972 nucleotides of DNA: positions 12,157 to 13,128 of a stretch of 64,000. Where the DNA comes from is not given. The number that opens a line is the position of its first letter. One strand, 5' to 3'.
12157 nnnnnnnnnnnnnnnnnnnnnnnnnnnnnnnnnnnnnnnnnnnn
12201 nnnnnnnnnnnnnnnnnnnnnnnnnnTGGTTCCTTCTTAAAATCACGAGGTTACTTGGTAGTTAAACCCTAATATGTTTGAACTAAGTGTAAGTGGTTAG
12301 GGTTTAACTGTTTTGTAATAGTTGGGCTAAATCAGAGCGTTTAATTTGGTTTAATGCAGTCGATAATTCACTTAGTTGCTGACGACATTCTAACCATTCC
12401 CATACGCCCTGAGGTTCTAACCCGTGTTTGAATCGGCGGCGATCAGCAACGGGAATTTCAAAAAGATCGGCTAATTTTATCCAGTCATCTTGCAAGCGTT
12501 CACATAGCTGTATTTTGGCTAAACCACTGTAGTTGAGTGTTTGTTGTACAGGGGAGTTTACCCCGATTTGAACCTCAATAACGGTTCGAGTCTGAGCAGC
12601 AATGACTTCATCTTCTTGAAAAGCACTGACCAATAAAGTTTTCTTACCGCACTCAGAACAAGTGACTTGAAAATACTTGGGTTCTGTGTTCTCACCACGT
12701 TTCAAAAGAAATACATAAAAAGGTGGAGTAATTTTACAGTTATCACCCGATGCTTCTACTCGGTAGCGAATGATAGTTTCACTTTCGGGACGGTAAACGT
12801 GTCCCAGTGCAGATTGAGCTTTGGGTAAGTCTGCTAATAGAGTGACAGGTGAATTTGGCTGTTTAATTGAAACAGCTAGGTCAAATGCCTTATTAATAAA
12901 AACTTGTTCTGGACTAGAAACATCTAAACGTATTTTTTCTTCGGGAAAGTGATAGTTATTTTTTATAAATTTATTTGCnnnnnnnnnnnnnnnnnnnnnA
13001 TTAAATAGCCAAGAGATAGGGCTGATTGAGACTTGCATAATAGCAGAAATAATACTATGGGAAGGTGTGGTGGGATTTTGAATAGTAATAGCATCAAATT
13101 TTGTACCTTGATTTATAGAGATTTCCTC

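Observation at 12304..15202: Reconstructed 539-aa protein: TIR, Pro/Ser linker, coiled coil, unknown middle domain, C-terminal helical EAD/death-like module; candidate novel conflict-system effector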

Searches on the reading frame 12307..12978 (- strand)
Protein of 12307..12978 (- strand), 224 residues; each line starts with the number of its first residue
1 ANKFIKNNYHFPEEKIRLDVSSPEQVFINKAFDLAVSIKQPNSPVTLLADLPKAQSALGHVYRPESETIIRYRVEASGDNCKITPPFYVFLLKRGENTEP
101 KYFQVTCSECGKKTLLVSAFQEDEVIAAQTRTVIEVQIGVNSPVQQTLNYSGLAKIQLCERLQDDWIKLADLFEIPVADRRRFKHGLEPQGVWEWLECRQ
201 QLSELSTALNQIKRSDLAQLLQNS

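Call 67: find_related_loci(query=window:12307-12978:-, collection=metagenome_contigs, flank=10000)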
Query window:12307-12978:- (224 aa) in metagenome_contigs; peptide patterns used: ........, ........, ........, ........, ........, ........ (x = any residue, [..] = any of these).
364 stretches matched a pattern; 43 encode a relative of the query (tblastn E <= 1e-3); 43 distinct loci.
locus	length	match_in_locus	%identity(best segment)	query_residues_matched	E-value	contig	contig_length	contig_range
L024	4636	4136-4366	58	146-223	8e-26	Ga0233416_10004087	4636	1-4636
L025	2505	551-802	54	140-223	2e-25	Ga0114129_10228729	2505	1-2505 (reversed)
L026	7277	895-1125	58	146-223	2e-25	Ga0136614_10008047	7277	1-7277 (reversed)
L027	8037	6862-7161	48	121-221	3e-24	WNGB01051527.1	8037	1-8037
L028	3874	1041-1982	55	146-223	4e-24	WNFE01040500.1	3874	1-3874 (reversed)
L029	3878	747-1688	55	146-223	4e-24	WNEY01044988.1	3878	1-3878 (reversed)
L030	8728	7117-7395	51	125-221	5e-24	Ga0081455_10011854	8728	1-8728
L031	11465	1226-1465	53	143-222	6e-24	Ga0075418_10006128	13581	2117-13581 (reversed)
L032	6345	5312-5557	52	140-221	5e-24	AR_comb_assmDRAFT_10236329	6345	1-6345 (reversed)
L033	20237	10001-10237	53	144-222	9e-24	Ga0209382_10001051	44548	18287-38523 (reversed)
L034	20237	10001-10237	53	144-222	9e-24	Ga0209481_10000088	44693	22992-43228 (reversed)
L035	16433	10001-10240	53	144-223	9e-24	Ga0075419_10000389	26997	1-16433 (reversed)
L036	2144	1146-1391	51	140-221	2e-23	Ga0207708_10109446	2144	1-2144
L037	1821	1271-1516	51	140-221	2e-23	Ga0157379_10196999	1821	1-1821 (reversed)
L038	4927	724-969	51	140-221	5e-23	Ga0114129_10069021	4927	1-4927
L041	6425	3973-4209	51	146-224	2e-20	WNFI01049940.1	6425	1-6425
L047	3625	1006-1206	54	154-220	5e-19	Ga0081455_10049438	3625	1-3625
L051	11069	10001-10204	51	150-217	1e-18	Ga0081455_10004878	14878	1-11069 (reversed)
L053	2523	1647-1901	46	132-221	2e-18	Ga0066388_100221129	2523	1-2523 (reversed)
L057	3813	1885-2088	49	150-217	6e-18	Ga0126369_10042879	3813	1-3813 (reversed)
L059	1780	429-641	49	147-217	1e-17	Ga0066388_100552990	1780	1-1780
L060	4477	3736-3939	50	150-217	3e-17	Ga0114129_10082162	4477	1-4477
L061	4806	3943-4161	49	150-221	4e-17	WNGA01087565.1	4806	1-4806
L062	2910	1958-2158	51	150-217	1e-16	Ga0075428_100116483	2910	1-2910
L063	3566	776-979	47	150-217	6e-16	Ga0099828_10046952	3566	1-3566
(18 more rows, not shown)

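Call 69: search_protein_families(library=pfam, proteins=[L024:3251-4372:+, L025:2-811:+, L026:301-1131:+, L027:6349-7176:+, L030:6397-7407:+, L031:401-1477:+, L033:9071-10240:+, L041:2617-4218:+, L047:175-1542:+, L053:723-1916:+], max_evalue=0.001)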
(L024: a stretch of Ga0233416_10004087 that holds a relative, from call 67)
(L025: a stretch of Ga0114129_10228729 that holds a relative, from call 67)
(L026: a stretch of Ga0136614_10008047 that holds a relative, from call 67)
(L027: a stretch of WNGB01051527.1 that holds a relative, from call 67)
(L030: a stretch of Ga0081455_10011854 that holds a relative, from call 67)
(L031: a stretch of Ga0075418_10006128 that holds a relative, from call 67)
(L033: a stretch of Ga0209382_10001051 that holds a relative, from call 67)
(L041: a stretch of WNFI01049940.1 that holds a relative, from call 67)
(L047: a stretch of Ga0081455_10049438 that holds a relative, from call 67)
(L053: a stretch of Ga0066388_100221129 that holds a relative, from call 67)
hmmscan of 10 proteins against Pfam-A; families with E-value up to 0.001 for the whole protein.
L024:3251-4372:+ (374 aa): 2 families
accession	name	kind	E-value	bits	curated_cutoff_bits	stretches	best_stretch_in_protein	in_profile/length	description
PF20690.3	bDLD3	-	4e-27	94.4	27.1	1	302-372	1-72/73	Bacterial Death-like domain 3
PF05057.20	DUF676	-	8.9e-06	25.8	20.3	1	56-155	31-132/217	Putative serine esterase (DUF676)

L025:2-811:+ (270 aa): 2 families
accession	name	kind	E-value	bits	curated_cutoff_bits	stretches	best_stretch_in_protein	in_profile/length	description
PF20690.3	bDLD3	-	7.9e-28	96.7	27.1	1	196-267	1-72/73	Bacterial Death-like domain 3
PF13676.11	TIR_2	-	7.5e-16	59.2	28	1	11-126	1-108/122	TIR domain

L026:301-1131:+ (277 aa): 1 family
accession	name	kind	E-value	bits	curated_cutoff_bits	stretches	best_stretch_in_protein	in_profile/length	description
PF20690.3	bDLD3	-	4.2e-27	94.4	27.1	1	205-275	1-72/73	Bacterial Death-like domain 3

L027:6349-7176:+ (276 aa): 3 families
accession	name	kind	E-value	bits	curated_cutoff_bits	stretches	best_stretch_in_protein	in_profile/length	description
PF20690.3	bDLD3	-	5.3e-28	97.2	27.1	1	202-271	1-70/73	Bacterial Death-like domain 3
PF13676.11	TIR_2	-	2.6e-17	63.9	28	1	18-134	1-109/122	TIR domain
PF01582.25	TIR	-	8.2e-05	22.9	21.3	1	31-116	19-100/179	TIR domain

L030:6397-7407:+ (337 aa): 3 families
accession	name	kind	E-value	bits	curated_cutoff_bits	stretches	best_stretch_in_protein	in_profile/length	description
PF20690.3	bDLD3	-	8.7e-33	112.6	27.1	1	264-333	1-70/73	Bacterial Death-like domain 3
PF13676.11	TIR_2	-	4.5e-17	63.1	28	1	79-195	1-109/122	TIR domain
PF01582.25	TIR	-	0.0001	22.6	21.3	1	92-177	19-100/179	TIR domain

L031:401-1477:+ (359 aa): 3 families
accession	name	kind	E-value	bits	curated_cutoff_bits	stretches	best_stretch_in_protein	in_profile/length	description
PF20690.3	bDLD3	-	1.2e-28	99.3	27.1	1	285-355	1-71/73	Bacterial Death-like domain 3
PF13676.11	TIR_2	-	5e-17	63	28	1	100-211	1-104/122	TIR domain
PF01582.25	TIR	-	0.00011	22.5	21.3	1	115-194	21-96/179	TIR domain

L033:9071-10240:+ (390 aa): 2 families
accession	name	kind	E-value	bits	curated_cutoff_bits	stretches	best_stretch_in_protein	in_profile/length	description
PF20690.3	bDLD3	-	1.7e-26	92.4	27.1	1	319-389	1-71/73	Bacterial Death-like domain 3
PF01048.26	PNP_UDP_1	-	1.2e-19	71.1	25.1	1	66-300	2-232/233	Phosphorylase superfamily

L041:2617-4218:+ (534 aa): 2 families
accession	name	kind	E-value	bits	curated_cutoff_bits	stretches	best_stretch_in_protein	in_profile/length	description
PF20690.3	bDLD3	-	1.5e-25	89.4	27.1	1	459-530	1-72/73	Bacterial Death-like domain 3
PF01048.26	PNP_UDP_1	-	1.9e-17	63.9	25.1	1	190-427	2-225/233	Phosphorylase superfamily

L047:175-1542:+ (456 aa): 3 families
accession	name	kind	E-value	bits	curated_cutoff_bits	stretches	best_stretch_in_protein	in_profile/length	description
PF20690.3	bDLD3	-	6.3e-30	103.4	27.1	1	278-344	3-69/73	Bacterial Death-like domain 3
PF13191.12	AAA_16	-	0.00029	21.8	32.6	0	416-446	15-45/167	AAA ATPase domain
PF05057.20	DUF676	-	0.00043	20.3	20.3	0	101-158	74-132/217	Putative serine esterase (DUF676)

L053:723-1916:+ (398 aa): 3 families
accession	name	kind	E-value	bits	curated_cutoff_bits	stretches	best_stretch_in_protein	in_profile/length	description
PF20690.3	bDLD3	-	2.2e-28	98.4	27.1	1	326-393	3-70/73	Bacterial Death-like domain 3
PF05057.20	DUF676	-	0.0003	20.8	20.3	0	155-206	80-132/217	Putative serine esterase (DUF676)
PF00531.28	Death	-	0.00043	20.8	22.6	0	329-392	9-81/86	Death domain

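Call 70: search_protein_families(library=pfam, proteins=[L033:2543-5293:-, L031:7211-8392:-, L057:1810-3813:+, L059:420-1670:+, L063:665-1861:+, L051:9788-11068:+, L026:5866-6369:-, L060:3472-4476:+, L062:1937-2815:+, L061:3877-4806:+], max_evalue=0.001)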
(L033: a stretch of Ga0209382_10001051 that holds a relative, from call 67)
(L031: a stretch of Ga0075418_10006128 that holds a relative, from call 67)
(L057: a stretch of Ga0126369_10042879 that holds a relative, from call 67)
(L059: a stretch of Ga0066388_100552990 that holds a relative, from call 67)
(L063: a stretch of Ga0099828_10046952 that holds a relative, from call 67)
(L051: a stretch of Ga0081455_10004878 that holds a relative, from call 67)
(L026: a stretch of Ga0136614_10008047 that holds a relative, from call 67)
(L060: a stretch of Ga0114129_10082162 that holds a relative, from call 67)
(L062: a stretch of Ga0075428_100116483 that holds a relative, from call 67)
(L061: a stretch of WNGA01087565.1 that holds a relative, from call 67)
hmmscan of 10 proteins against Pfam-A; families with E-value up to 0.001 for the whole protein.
L033:2543-5293:- (917 aa): 8 families
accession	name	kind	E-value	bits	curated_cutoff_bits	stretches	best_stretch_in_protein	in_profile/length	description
PF20690.3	bDLD3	-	2.2e-17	63.2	27.1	1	19-87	1-72/73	Bacterial Death-like domain 3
PF13191.12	AAA_16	-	8.2e-15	56.1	32.6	2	104-178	2-73/167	AAA ATPase domain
PF13424.12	TPR_12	-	1.1e-08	35.6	30.1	2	564-634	3-75/77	Tetratricopeptide repeat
PF13401.12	AAA_22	-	0.00012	22.8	27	1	128-218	7-104/130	AAA domain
PF05729.18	NACHT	-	0.00019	21.7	26.7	1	128-213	2-96/167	NACHT domain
PF20720.3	nSTAND3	-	0.00034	20.8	27.2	1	128-160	19-51/155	Novel STAND NTPase 3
PF25199.1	nSTAND_NTPase5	-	0.00051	20.3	34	0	122-237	37-132/145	Novel STAND NTPase 5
PF13604.12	AAA_30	-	0.00068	19.9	27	0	118-224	10-114/191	AAA domain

L031:7211-8392:- (394 aa): 3 families
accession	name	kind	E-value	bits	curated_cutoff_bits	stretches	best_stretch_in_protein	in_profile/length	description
PF20703.3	nSTAND1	-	3.3e-77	261.1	27.1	1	115-393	1-266/379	Novel STAND NTPase 1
PF20690.3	bDLD3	-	3.2e-26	91.5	27.1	1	27-95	1-69/73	Bacterial Death-like domain 3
PF13191.12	AAA_16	-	6.9e-08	33.6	32.6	1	130-279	2-164/167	AAA ATPase domain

L057:1810-3813:+ (668 aa): 4 families
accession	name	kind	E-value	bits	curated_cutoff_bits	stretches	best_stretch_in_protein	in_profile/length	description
PF20703.3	nSTAND1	-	5.4e-109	365.7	27.1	1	116-508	1-376/379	Novel STAND NTPase 1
PF20690.3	bDLD3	-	4.7e-26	91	27.1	1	28-96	1-69/73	Bacterial Death-like domain 3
PF03781.23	FGE-sulfatase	-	6.1e-08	33.1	23.3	1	602-668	26-98/255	Sulfatase-modifying factor enzyme 1-like domain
PF13191.12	AAA_16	-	2.8e-07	31.6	32.6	1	131-280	2-164/167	AAA ATPase domain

L059:420-1670:+ (417 aa): 3 families
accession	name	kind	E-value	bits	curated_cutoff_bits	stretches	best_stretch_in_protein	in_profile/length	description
PF20703.3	nSTAND1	-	2.6e-85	287.8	27.1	1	97-409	1-300/379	Novel STAND NTPase 1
PF20690.3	bDLD3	-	2.4e-26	92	27.1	1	9-78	1-70/73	Bacterial Death-like domain 3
PF13191.12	AAA_16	-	2.1e-06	28.8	32.6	1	112-261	2-164/167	AAA ATPase domain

L063:665-1861:+ (399 aa): 4 families
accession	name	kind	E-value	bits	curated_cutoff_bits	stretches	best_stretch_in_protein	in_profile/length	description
PF20703.3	nSTAND1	-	3.1e-59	201.9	27.1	2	128-302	1-163/379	Novel STAND NTPase 1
PF20690.3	bDLD3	-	2.6e-25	88.6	27.1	1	40-108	1-69/73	Bacterial Death-like domain 3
PF13191.12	AAA_16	-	3.3e-08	34.6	32.6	1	143-292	2-164/167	AAA ATPase domain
PF25201.1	nSTAND6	-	0.00073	20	27.7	0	144-179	2-37/148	Novel STAND NTPase 6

L051:9788-11068:+ (427 aa): 3 families
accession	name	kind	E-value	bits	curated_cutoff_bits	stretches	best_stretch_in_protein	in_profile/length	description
PF20703.3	nSTAND1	-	1.3e-73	249.3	27.1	1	162-426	1-252/379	Novel STAND NTPase 1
PF20690.3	bDLD3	-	6.4e-27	93.8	27.1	1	74-142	1-69/73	Bacterial Death-like domain 3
PF13191.12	AAA_16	-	1.1e-08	36.2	32.6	1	177-326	2-164/167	AAA ATPase domain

L026:5866-6369:- (168 aa): 3 families
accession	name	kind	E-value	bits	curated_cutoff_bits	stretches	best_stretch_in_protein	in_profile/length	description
PF20690.3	bDLD3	-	2e-21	76.2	27.1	1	10-82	1-71/73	Bacterial Death-like domain 3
PF20703.3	nSTAND1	-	2.3e-20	74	27.1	1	99-159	1-59/379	Novel STAND NTPase 1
PF13191.12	AAA_16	-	6.1e-05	24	32.6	1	114-151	2-42/167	AAA ATPase domain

L060:3472-4476:+ (335 aa): 3 families
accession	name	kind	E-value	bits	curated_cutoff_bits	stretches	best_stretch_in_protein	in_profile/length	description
PF20703.3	nSTAND1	-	2.1e-41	143.2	27.1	1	179-334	1-144/379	Novel STAND NTPase 1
PF20690.3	bDLD3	-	1.8e-27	95.6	27.1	1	91-159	1-69/73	Bacterial Death-like domain 3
PF13191.12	AAA_16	-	4.1e-08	34.3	32.6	1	194-320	2-146/167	AAA ATPase domain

L062:1937-2815:+ (293 aa): 3 families
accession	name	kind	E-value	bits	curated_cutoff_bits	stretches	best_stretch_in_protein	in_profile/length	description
PF20703.3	nSTAND1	-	5.2e-54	184.7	27.1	1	97-286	1-178/379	Novel STAND NTPase 1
PF20690.3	bDLD3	-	2.6e-26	91.8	27.1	1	10-77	1-69/73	Bacterial Death-like domain 3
PF13191.12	AAA_16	-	4.3e-08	34.3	32.6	1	112-261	2-164/167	AAA ATPase domain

L061:3877-4806:+ (310 aa): 5 families
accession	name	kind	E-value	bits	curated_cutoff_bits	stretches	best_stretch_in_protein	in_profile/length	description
PF20703.3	nSTAND1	-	4e-54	185.2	27.1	1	113-308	1-184/379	Novel STAND NTPase 1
PF20690.3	bDLD3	-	2.3e-26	92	27.1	1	25-94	1-70/73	Bacterial Death-like domain 3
PF13191.12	AAA_16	-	4.4e-08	34.2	32.6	1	128-277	2-164/167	AAA ATPase domain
PF25201.1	nSTAND6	-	0.00048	20.6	27.7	0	129-164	2-37/148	Novel STAND NTPase 6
PF05729.18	NACHT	-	0.00086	19.6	26.7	0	239-288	80-133/167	NACHT domain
